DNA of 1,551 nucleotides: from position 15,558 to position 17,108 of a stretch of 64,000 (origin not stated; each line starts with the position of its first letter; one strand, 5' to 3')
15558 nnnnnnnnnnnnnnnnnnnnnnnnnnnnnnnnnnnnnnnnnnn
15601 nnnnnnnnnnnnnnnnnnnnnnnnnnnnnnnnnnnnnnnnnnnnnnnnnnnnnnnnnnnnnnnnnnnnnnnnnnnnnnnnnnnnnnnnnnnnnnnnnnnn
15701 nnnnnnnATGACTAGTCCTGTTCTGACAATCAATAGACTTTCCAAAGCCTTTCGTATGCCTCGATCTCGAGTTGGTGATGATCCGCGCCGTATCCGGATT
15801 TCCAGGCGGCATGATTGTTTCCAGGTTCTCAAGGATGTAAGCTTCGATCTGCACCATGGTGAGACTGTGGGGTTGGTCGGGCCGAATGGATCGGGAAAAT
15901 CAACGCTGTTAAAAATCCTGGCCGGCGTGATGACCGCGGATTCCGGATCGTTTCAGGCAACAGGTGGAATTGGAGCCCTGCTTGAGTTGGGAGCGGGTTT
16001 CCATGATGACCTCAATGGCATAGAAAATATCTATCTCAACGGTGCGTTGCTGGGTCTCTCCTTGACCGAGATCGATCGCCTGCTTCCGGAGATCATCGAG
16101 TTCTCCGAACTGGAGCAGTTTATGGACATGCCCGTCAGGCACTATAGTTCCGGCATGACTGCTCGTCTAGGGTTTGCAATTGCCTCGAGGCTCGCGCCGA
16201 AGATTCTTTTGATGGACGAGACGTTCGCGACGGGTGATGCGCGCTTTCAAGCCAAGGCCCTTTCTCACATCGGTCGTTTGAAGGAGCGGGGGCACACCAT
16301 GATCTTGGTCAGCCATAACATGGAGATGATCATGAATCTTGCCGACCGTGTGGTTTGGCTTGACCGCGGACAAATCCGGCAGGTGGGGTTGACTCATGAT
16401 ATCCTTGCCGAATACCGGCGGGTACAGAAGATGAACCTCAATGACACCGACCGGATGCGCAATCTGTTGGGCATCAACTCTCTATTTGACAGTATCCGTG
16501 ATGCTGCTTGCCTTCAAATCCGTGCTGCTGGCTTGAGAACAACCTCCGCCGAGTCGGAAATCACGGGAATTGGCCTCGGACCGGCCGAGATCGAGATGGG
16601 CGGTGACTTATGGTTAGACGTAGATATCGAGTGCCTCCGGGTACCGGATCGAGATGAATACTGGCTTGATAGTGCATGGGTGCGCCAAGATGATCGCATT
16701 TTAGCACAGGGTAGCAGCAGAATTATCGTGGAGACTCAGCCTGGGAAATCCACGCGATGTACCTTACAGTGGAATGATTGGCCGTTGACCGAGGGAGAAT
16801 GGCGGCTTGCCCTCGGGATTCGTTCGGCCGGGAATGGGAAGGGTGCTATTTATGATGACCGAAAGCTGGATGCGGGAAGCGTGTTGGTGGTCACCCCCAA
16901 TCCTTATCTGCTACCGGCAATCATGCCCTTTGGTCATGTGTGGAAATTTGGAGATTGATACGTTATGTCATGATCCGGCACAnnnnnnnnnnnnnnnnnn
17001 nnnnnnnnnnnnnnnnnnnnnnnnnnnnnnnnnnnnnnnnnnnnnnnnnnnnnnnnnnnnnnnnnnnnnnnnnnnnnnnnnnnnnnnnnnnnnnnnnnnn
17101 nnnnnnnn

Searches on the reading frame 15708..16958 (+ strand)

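Call 26: search_protein_families(library=pfam, proteins=[window:15708-16958:+], max_evalue=0.001)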
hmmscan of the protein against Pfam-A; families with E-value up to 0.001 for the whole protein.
window:15708-16958:+ (416 aa): 5 families
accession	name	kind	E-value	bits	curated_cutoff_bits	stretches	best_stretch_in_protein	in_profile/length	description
PF00005.33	ABC_tran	-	2.1e-19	70.9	25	1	41-173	1-136/137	ABC transporter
PF13304.12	AAA_21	-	5.5e-06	27.1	27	1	55-106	3-63/304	AAA domain, putative AbiEii toxin, Type IV TA system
PF13555.12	AAA_29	-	7.2e-05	22.9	27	1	44-79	15-50/61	P-loop containing region of AAA domain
PF13476.12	AAA_23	-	7.7e-05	23.9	27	1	41-88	10-56/201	AAA domain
PF02463.25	SMC_N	-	0.00034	20.6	40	0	45-78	19-51/220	RecF/RecN/SMC N terminal domain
